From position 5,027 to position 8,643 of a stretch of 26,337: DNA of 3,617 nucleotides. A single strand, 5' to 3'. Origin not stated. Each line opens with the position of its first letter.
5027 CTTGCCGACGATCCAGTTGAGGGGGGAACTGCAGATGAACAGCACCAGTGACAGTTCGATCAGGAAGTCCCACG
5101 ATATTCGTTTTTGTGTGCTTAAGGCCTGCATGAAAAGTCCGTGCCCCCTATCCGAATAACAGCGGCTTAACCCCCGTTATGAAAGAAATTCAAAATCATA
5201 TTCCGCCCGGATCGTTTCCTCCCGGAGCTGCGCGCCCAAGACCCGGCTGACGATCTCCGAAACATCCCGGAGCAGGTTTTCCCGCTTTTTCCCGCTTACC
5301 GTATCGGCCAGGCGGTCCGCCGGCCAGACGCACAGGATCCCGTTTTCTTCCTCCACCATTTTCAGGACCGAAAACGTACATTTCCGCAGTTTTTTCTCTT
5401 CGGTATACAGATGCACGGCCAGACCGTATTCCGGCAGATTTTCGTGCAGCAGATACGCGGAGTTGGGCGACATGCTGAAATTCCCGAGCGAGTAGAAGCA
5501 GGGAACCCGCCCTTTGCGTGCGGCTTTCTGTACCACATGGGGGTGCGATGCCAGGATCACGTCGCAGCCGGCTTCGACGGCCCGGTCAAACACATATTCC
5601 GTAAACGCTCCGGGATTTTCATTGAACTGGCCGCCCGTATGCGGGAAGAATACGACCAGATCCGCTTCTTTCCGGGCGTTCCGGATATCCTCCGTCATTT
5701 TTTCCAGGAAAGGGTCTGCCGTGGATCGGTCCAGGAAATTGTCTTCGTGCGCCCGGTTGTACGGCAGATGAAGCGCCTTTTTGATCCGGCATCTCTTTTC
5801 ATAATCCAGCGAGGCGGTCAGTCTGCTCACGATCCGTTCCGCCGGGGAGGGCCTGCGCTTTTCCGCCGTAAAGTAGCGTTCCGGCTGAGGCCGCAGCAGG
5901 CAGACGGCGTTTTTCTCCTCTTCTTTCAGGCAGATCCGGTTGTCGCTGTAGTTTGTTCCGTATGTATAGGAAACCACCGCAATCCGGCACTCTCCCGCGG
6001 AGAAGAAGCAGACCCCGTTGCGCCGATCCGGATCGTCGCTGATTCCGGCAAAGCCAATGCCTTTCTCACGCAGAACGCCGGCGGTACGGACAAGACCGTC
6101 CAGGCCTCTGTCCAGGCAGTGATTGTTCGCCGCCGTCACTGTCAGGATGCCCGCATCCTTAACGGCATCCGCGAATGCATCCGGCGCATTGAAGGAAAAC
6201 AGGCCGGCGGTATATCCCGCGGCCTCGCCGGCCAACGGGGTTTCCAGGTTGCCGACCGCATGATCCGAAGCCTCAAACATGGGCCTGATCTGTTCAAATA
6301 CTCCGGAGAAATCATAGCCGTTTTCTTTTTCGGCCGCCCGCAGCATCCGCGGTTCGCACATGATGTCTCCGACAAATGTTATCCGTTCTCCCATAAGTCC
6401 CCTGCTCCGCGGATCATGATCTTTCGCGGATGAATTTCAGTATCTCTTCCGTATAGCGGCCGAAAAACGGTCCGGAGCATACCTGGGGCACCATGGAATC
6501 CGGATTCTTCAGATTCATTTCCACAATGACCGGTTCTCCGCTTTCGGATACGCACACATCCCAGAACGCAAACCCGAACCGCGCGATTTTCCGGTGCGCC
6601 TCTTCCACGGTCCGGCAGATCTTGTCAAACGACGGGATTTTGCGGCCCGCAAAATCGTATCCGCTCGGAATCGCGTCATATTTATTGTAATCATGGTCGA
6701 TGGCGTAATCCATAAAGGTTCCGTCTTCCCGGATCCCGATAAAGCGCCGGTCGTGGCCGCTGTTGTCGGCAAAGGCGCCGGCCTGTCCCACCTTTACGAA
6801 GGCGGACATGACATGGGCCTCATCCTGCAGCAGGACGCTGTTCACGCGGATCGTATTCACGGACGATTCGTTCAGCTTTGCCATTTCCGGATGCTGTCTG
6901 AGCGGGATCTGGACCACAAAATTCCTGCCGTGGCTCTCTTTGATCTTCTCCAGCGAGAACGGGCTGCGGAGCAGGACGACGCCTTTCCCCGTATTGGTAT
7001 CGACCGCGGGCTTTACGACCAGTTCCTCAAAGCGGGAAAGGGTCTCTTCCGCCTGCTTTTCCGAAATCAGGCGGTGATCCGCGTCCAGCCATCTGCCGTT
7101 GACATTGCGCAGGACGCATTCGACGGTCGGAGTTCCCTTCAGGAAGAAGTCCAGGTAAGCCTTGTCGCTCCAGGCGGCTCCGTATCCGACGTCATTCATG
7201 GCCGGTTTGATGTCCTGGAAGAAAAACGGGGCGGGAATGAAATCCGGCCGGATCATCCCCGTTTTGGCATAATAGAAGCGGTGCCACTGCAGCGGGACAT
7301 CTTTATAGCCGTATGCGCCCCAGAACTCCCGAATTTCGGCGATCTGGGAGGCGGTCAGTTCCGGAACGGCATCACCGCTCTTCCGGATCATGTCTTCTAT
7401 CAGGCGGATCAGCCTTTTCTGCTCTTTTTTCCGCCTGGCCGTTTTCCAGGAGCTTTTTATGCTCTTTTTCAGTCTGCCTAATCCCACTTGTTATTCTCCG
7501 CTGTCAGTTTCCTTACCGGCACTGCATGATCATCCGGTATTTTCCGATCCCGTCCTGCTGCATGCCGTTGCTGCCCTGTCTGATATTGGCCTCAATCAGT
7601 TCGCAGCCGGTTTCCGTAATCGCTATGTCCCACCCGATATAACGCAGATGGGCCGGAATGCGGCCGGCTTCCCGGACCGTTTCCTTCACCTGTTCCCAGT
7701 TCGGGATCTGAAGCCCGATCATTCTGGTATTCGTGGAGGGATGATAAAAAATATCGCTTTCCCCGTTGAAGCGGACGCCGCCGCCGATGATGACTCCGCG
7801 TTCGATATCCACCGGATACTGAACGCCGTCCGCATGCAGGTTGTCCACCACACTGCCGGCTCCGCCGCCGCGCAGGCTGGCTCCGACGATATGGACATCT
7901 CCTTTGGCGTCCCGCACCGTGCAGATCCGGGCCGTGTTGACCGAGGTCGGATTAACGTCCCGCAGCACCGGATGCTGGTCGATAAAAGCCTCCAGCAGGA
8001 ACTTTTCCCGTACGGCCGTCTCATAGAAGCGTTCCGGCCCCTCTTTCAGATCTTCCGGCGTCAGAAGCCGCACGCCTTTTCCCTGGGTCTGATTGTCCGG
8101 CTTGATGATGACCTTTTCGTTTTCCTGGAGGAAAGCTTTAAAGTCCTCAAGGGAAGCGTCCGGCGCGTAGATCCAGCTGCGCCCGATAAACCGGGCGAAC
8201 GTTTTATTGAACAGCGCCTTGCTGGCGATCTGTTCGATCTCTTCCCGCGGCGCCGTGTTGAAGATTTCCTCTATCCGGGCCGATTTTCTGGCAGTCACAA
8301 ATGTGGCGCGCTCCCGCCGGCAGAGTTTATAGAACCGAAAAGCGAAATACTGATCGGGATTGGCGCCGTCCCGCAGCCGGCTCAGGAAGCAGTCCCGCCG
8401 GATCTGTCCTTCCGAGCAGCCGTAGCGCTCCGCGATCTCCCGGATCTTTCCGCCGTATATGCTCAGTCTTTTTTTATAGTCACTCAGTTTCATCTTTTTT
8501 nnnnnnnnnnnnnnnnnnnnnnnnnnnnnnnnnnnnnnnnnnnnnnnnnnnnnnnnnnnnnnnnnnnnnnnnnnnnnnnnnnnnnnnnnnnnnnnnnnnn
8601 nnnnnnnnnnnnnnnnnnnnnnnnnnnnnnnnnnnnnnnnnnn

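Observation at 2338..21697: Wzx/Wzy surface-polymer operon with no recognisable glycosyltransferases but five ATP-grasp ligases: candidate amino-sugar/peptide hybrid polymer system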

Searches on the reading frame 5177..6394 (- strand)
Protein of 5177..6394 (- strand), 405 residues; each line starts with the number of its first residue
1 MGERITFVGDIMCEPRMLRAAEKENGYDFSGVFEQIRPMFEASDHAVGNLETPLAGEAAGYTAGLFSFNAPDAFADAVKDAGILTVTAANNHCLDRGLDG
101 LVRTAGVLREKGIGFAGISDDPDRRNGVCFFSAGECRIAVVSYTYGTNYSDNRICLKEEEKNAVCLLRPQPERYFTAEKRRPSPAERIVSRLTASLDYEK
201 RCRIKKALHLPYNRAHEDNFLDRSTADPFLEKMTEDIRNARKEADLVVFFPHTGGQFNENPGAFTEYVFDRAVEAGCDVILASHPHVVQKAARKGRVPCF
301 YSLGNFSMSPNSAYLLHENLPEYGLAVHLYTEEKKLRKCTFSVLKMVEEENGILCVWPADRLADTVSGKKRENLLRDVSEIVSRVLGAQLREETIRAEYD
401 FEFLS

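Call 4: search_protein_families(library=pfam, proteins=[window:5177-6394:-], max_evalue=0.01)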
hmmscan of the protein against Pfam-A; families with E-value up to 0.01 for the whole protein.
window:5177-6394:- (405 aa): 1 family
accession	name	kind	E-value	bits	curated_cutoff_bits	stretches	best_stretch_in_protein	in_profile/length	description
PF09587.15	PGA_cap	-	5.2e-60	203.5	27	1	5-306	2-251/255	Bacterial capsule synthesis protein PGA_cap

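Call 7: search_protein_families(library=ncbifam, proteins=[window:5177-6394:-], max_evalue=0.01)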
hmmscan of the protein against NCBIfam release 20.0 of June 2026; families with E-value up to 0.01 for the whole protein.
window:5177-6394:- (405 aa): 1 family
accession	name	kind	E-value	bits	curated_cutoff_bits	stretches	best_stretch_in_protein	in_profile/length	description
NF038314.1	epimerase_MslH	equivalog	4.6e-19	68.1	700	2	36-122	29-118/439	lasso peptide C-terminal Trp epimerase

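Call 72: search_solved_structures(query=window:5177-6394:-, max_evalue=0.001)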
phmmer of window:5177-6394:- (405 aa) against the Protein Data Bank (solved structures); distinct sequences matched with E-value up to 0.001: 3.
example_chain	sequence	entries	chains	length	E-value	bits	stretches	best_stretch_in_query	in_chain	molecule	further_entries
8gq9_A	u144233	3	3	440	1.8e-14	56.8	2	33-122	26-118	Poly-gamma-glutamate synthesis protein (Capsule biosynthesis protein)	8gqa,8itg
8gqb_A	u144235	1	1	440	2.2e-14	56.6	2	33-122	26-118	Poly-gamma-glutamate synthesis protein (Capsule biosynthesis protein)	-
8ith_A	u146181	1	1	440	1.6e-13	53.7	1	33-122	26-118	Poly-gamma-glutamate synthesis protein (Capsule biosynthesis protein)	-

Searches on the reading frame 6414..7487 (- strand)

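Call 4: search_protein_families(library=pfam, proteins=[window:6414-7487:-], max_evalue=0.01)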
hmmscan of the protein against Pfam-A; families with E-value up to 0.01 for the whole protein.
window:6414-7487:- (357 aa): 2 families
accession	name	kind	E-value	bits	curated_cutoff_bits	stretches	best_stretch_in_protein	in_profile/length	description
PF14397.11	ATPgrasp_ST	-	1.6e-23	83.8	31.4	1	145-338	51-265/278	Sugar-transfer associated ATP-grasp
PF14398.11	ATPgrasp_YheCD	-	0.0018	18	26.8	0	136-206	31-96/255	YheC/D like ATP-grasp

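Call 7: search_protein_families(library=ncbifam, proteins=[window:6414-7487:-], max_evalue=0.01)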
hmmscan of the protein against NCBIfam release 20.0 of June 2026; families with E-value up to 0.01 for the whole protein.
window:6414-7487:- (357 aa): 0 families

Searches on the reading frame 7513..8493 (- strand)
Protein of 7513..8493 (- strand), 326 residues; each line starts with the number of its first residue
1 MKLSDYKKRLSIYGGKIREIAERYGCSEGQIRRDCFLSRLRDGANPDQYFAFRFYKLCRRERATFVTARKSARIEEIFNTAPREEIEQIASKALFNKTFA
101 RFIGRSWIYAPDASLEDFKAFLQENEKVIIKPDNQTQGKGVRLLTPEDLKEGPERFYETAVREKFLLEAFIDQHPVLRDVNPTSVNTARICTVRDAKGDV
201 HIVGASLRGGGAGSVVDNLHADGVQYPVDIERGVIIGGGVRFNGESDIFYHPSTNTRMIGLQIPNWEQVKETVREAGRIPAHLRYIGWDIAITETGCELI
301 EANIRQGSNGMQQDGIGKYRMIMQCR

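Call 4: search_protein_families(library=pfam, proteins=[window:7513-8493:-], max_evalue=0.01)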
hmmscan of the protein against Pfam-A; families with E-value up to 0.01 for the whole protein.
window:7513-8493:- (326 aa): 3 families
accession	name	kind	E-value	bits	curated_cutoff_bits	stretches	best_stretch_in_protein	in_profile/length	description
PF14397.11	ATPgrasp_ST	-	6.6e-42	144.1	31.4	1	81-313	11-263/278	Sugar-transfer associated ATP-grasp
PF14398.11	ATPgrasp_YheCD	-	8.3e-09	35.5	26.8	1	114-228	37-166/255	YheC/D like ATP-grasp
PF02955.21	GSH-S_ATP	-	0.0099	15.8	23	0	94-150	3-56/175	Prokaryotic glutathione synthetase, ATP-grasp domain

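Call 7: search_protein_families(library=ncbifam, proteins=[window:7513-8493:-], max_evalue=0.01)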
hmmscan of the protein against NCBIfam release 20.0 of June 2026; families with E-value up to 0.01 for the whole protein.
window:7513-8493:- (326 aa): 2 families
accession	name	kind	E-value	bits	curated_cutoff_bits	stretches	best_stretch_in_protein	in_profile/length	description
TIGR02291.1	rimK_rel_E_lig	hypoth_equivalog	7e-08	31.8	314.2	1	166-309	137-273/317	alpha-L-glutamate ligase-like protein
TIGR01380.1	glut_syn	equivalog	0.0021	17.1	299.05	1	86-149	118-177/312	glutathione synthase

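Call 19: find_homologous_proteins(query=window:7513-8493:-)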
Query window:7513-8493:- (326 aa): 93 proteins with E <= 0.001 among 1826 candidates.
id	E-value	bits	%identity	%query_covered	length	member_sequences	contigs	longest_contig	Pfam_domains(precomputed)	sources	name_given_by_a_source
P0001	2.2e-219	745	100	100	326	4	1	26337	PF14397.12,PF14398.12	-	-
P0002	1.9e-137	476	63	100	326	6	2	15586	PF14397.12,PF14398.12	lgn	-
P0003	3.1e-134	465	61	100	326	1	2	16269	PF14397.12,PF14398.12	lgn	-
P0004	7.7e-134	464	63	99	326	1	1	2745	PF14397.12,PF14398.12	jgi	jgi:hypothetical protein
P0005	5.5e-132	458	61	99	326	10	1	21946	PF14397.12,PF14398.12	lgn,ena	-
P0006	4.0e-128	445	89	69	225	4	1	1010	PF14397.12,PF14398.12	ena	-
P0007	2.0e-126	440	61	98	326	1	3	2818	PF14397.12,PF14398.12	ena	-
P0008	2.9e-126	439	60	99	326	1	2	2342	PF14397.12,PF14398.12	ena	-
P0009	3.9e-122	426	57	99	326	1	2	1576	PF14397.12,PF14398.12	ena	-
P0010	1.8e-119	417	57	99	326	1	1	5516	PF14397.12,PF14398.12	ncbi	-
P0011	2.6e-113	397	54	98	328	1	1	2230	PF14397.12,PF14398.12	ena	-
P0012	1.3e-111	391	55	98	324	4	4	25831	PF14397.12,PF14398.12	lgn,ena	-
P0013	3.3e-110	386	54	100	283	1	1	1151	PF14397.12,PF14398.12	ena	-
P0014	2.2e-108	380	54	97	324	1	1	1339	PF14397.12,PF14398.12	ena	-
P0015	2.3e-108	380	52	99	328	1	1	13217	PF14397.12,PF14398.12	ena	-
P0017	5.9e-108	379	53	99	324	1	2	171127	PF14397.12,PF14398.12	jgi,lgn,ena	-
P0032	8.8e-99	349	50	98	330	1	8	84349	PF14397.12,PF14398.12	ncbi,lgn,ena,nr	ncbi:MAG: hypothetical protein IJQ02_12050 [Oscillospiraceae bacterium]|nr:hypothetical protein [Osc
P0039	2.2e-95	338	49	94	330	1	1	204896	PF14397.12,PF14398.12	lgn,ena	-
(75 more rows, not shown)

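Call 22: find_encoding_contigs(protein=P0017, flank=10000, max_places=2)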
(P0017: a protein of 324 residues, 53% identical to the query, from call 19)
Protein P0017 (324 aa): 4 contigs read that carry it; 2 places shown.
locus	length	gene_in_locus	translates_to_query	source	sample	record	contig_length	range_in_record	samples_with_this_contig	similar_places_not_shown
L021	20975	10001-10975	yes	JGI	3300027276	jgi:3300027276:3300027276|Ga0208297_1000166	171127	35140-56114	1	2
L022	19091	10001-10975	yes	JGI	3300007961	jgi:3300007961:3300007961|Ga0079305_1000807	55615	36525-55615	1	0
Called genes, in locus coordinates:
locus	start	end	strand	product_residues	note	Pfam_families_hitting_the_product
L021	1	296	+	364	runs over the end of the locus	PF01041:DegT_DnrJ_EryC1, PF00155:Aminotran_1_2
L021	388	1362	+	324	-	-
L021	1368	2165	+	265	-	PF02397:Bac_transf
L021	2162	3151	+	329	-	-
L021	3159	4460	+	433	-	PF02655:ATP-grasp_3 (weak), PF07478:Dala_Dala_lig_C, PF02786:CPSase_L_D2 (weak), PF13535:ATP-grasp_4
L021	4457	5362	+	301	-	PF01370:Epimerase, PF13460:NAD_binding_10, PF04321:RmlD_sub_bind (weak), PF16363:GDP_Man_Dehyd (weak)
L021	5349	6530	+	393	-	PF14397:ATPgrasp_ST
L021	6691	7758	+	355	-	PF01757:Acyl_transf_3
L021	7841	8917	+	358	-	PF14397:ATPgrasp_ST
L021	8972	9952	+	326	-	PF05222:AlaDh_PNT_N, PF01262:AlaDh_PNT_C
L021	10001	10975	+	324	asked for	PF14397:ATPgrasp_ST, PF14398:ATPgrasp_YheCD (weak)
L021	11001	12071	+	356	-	PF14397:ATPgrasp_ST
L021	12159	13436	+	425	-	PF04932:Wzy_C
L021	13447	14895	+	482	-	PF01943:Polysacc_synt, PF13440:Polysacc_synt_3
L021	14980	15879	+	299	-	PF00483:NTP_transferase, PF12804:NTP_transf_3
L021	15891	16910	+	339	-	PF01073:3Beta_HSD, PF01370:Epimerase, PF02719:Polysacc_synt_2, PF04321:RmlD_sub_bind, PF16363:GDP_Man_Dehyd, PF07993:NAD_binding_4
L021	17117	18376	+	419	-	PF04892:VanZ-LLP1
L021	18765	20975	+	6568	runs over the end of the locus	PF07679:I-set (faint), PF13927:Ig_3 (faint), PF07523:Big_3 (weak), PF13306:LRR_5, PF13306:LRR_5 (weak), PF09479:Flg_new, PF12799:LRR_4 (weak), PF09479:Flg_new, +1 more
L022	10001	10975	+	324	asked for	PF14397:ATPgrasp_ST, PF14398:ATPgrasp_YheCD (weak)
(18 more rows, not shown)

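Call 23: find_encoding_contigs(protein=P0032, flank=10000, max_places=2)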
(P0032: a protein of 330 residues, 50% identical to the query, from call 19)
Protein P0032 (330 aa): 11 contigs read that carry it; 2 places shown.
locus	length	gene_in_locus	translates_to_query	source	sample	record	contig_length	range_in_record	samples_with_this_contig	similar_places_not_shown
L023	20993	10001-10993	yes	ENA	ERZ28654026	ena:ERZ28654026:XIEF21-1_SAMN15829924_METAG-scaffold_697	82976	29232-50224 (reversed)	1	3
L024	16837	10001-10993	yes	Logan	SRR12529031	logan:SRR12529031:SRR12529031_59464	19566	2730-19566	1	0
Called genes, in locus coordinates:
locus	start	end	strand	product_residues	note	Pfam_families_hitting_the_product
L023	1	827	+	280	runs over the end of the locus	PF02397:Bac_transf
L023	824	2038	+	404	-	PF18130:ATPgrasp_N (weak), PF07478:Dala_Dala_lig_C (weak), PF13535:ATP-grasp_4, PF18603:LAL_C2 (weak)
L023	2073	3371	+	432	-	PF02786:CPSase_L_D2 (faint), PF07478:Dala_Dala_lig_C (weak), PF13535:ATP-grasp_4 (weak), PF18603:LAL_C2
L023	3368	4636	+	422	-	PF00939:Na_sulph_symp, PF03600:CitMHS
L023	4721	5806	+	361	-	PF14397:ATPgrasp_ST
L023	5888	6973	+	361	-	PF14397:ATPgrasp_ST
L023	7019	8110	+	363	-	PF14397:ATPgrasp_ST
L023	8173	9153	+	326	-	PF05222:AlaDh_PNT_N, PF02826:2-Hacid_dh_C (weak), PF01262:AlaDh_PNT_C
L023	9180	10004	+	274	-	PF04794:YdjC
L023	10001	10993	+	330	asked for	PF14398:ATPgrasp_YheCD (weak), PF14397:ATPgrasp_ST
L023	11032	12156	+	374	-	PF09587:PGA_cap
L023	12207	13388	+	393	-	PF14397:ATPgrasp_ST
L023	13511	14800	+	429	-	PF04932:Wzy_C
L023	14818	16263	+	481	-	PF01943:Polysacc_synt, PF13440:Polysacc_synt_3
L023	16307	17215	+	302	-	PF00483:NTP_transferase, PF12804:NTP_transf_3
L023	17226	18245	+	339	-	PF01073:3Beta_HSD, PF01370:Epimerase, PF02719:Polysacc_synt_2, PF04321:RmlD_sub_bind, PF16363:GDP_Man_Dehyd, PF07993:NAD_binding_4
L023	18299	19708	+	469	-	PF04892:VanZ-LLP1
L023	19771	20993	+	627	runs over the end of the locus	PF00239:Resolvase, PF07508:Recombinase, PF13408:Zn_ribbon_recom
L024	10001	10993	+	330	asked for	PF14398:ATPgrasp_YheCD (weak), PF14397:ATPgrasp_ST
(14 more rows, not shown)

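Call 24: find_encoding_contigs(protein=P0039, flank=10000, max_places=2)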
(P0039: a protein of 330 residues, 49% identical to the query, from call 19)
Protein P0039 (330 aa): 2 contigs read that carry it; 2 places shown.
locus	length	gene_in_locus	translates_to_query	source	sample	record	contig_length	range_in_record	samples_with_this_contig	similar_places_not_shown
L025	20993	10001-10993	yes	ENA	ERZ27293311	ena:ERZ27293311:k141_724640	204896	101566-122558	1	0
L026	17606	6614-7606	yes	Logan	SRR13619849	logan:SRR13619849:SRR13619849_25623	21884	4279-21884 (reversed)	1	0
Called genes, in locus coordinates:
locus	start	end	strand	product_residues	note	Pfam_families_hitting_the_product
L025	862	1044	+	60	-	-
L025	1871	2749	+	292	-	PF00483:NTP_transferase, PF12804:NTP_transf_3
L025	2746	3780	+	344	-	PF01073:3Beta_HSD, PF01370:Epimerase, PF02719:Polysacc_synt_2, PF04321:RmlD_sub_bind, PF07993:NAD_binding_4, PF16363:GDP_Man_Dehyd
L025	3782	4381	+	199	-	PF00908:dTDP_sugar_isom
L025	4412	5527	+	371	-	PF01041:DegT_DnrJ_EryC1, PF00155:Aminotran_1_2, PF01212:Beta_elim_lyase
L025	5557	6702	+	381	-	PF01757:Acyl_transf_3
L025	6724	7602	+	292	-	PF02397:Bac_transf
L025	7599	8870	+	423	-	PF21360:PylC-like_N (weak), PF02786:CPSase_L_D2, PF13535:ATP-grasp_4 (weak)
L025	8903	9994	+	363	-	PF14397:ATPgrasp_ST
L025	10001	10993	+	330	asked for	PF14398:ATPgrasp_YheCD (weak), PF14397:ATPgrasp_ST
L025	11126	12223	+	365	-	PF14397:ATPgrasp_ST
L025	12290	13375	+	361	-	PF00535:Glycos_transf_2, PF10111:Glyco_tranf_2_2, PF13641:Glyco_tranf_2_3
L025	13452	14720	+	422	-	-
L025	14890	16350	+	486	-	PF01943:Polysacc_synt, PF13440:Polysacc_synt_3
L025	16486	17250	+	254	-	PF01757:Acyl_transf_3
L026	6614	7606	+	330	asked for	PF14398:ATPgrasp_YheCD (weak), PF14397:ATPgrasp_ST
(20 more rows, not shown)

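Call 32: find_encoding_contigs(protein=L021:1368-2165:+, flank=10000, max_places=1)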
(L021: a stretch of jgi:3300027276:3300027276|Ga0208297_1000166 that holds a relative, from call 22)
Protein L021:1368-2165:+ (265 aa): 4 contigs read that carry it; 1 place shown.
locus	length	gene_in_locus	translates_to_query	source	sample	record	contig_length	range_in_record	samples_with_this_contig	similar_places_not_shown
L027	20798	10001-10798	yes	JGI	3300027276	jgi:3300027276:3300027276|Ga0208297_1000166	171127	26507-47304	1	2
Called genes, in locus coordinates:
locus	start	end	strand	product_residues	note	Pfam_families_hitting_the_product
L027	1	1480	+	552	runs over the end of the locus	-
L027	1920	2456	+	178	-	-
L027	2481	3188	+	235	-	PF19567:CpsB_CapC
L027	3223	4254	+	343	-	PF03816:LytR_cpsA_psr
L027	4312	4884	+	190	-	-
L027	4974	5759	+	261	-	PF02706:Wzz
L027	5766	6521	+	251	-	PF10609:ParA, PF01656:CbiA (weak), PF09140:MipZ (weak), PF13614:AAA_31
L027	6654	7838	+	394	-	PF05523:FdtA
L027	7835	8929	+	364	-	PF01041:DegT_DnrJ_EryC1, PF00155:Aminotran_1_2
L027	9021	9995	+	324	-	-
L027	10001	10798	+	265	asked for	PF02397:Bac_transf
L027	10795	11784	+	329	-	-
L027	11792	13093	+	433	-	PF02655:ATP-grasp_3 (weak), PF07478:Dala_Dala_lig_C, PF02786:CPSase_L_D2 (weak), PF13535:ATP-grasp_4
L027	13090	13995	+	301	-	PF01370:Epimerase, PF13460:NAD_binding_10, PF04321:RmlD_sub_bind (weak), PF16363:GDP_Man_Dehyd (weak)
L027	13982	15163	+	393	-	PF14397:ATPgrasp_ST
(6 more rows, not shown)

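Call 33: find_encoding_contigs(protein=L023:824-2038:+, flank=10000, max_places=1)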
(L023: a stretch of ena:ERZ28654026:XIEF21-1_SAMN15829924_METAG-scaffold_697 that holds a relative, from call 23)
Protein L023:824-2038:+ (404 aa): 7 contigs read that carry it; 1 place shown.
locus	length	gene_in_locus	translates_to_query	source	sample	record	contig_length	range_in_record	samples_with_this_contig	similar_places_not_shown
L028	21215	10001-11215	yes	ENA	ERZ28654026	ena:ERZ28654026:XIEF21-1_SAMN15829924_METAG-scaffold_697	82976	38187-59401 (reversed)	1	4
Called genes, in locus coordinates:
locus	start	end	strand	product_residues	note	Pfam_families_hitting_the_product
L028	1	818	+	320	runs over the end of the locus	-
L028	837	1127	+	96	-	-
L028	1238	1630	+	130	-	PF04542:Sigma70_r2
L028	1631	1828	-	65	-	-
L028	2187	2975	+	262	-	PF02706:Wzz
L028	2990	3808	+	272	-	PF04203:Sortase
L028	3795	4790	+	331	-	PF03816:LytR_cpsA_psr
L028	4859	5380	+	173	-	PF00746:Gram_pos_anchor (faint)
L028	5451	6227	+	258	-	PF19567:CpsB_CapC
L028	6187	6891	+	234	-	PF01656:CbiA, PF10609:ParA (faint), PF13614:AAA_31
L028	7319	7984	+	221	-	PF02223:Thymidylate_kin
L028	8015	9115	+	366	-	PF00155:Aminotran_1_2 (weak), PF01041:DegT_DnrJ_EryC1, PF01212:Beta_elim_lyase (weak)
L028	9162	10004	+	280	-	PF02397:Bac_transf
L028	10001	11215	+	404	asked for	PF18130:ATPgrasp_N (weak), PF07478:Dala_Dala_lig_C (weak), PF13535:ATP-grasp_4, PF18603:LAL_C2 (weak)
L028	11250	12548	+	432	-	PF02786:CPSase_L_D2 (faint), PF07478:Dala_Dala_lig_C (weak), PF13535:ATP-grasp_4 (weak), PF18603:LAL_C2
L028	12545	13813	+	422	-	PF00939:Na_sulph_symp, PF03600:CitMHS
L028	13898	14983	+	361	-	PF14397:ATPgrasp_ST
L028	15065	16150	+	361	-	PF14397:ATPgrasp_ST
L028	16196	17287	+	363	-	PF14397:ATPgrasp_ST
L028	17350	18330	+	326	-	PF05222:AlaDh_PNT_N, PF02826:2-Hacid_dh_C (weak), PF01262:AlaDh_PNT_C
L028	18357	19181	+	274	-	PF04794:YdjC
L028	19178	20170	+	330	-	PF14398:ATPgrasp_YheCD (weak), PF14397:ATPgrasp_ST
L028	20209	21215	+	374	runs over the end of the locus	PF09587:PGA_cap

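Call 35: search_solved_structures(query=window:7513-8493:-, max_evalue=1)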
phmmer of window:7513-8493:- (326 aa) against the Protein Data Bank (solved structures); distinct sequences matched with E-value up to 1: 5.
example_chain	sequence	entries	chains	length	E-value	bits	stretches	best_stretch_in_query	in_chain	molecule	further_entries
6vzt_A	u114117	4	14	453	0.03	16.8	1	93-171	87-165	Tubulin polyglutamylase TTLL6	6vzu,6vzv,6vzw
8t42_N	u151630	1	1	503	0.033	16.6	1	93-171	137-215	Tubulin polyglutamylase TTLL6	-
6vzq_A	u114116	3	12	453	0.077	15.4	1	93-171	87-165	Tubulin polyglutamylase TTLL6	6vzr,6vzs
8u3z_N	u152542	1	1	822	0.078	15.4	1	93-171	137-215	Tubulin polyglutamylase TTLL6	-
9dng_A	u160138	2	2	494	0.16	14.4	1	94-140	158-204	Beta-arrestin-1,Soluble cytochrome b562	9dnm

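Call 59: search_protein_families(library=ncbifam, proteins=[L021:8972-9952:+, L023:8173-9153:+, L021:2162-3151:+, L028:7319-7984:+], max_evalue=0.001)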
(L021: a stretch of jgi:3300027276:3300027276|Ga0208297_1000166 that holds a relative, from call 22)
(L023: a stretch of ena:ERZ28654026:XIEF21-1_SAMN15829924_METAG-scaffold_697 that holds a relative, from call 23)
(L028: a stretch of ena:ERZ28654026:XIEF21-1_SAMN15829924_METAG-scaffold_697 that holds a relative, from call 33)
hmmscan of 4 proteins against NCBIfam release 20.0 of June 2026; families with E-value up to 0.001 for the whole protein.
L021:8972-9952:+ (326 aa): 5 families
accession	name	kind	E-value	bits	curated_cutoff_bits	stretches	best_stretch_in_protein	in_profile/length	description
TIGR00518.1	alaDH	equivalog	1.4e-34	119.6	391.85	2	7-189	4-203/370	alanine dehydrogenase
NF006942.0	PRK09424.1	equivalog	8.1e-17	61.1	383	1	7-120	4-118/510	Re/Si-specific NAD(P)(+) transhydrogenase subunit alpha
TIGR00561.1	pntA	equivalog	3.9e-13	48.9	444.4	1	13-121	9-118/511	Re/Si-specific NAD(P)(+) transhydrogenase subunit alpha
TIGR02853.1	spore_dpaA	equivalog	6.1e-05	22.4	319.65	1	136-236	134-243/287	dipicolinic acid synthetase subunit A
NF006162.0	PRK08306.1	equivalog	0.0001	21.8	261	0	137-235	138-245/297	dipicolinate synthase subunit DpsA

L023:8173-9153:+ (326 aa): 5 families
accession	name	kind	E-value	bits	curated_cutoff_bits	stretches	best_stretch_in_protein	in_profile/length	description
TIGR00518.1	alaDH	equivalog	2.1e-33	115.8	391.85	2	7-182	4-196/370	alanine dehydrogenase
NF006942.0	PRK09424.1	equivalog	9.2e-18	64.2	383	1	7-182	4-194/510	Re/Si-specific NAD(P)(+) transhydrogenase subunit alpha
TIGR00561.1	pntA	equivalog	5.1e-13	48.5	444.4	1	13-182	9-193/511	Re/Si-specific NAD(P)(+) transhydrogenase subunit alpha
TIGR02853.1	spore_dpaA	equivalog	2e-06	27.3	319.65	1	135-236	133-243/287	dipicolinic acid synthetase subunit A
NF006162.0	PRK08306.1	equivalog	3.5e-06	26.5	261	1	137-236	138-246/297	dipicolinate synthase subunit DpsA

L021:2162-3151:+ (329 aa): 0 families

L028:7319-7984:+ (221 aa): 3 families
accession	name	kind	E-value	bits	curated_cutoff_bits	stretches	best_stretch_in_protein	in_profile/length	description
NF005923.0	PRK07933.1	equivalog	2e-28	99.2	193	1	4-178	2-170/213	dTMP kinase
TIGR00041.1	DTMP_kinase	equivalog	1.1e-14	54.7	83.25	1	2-216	4-195/196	dTMP kinase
NF005250.0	PRK06761.1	equivalog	8.8e-06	24.9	270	1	1-33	2-34/282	hypothetical protein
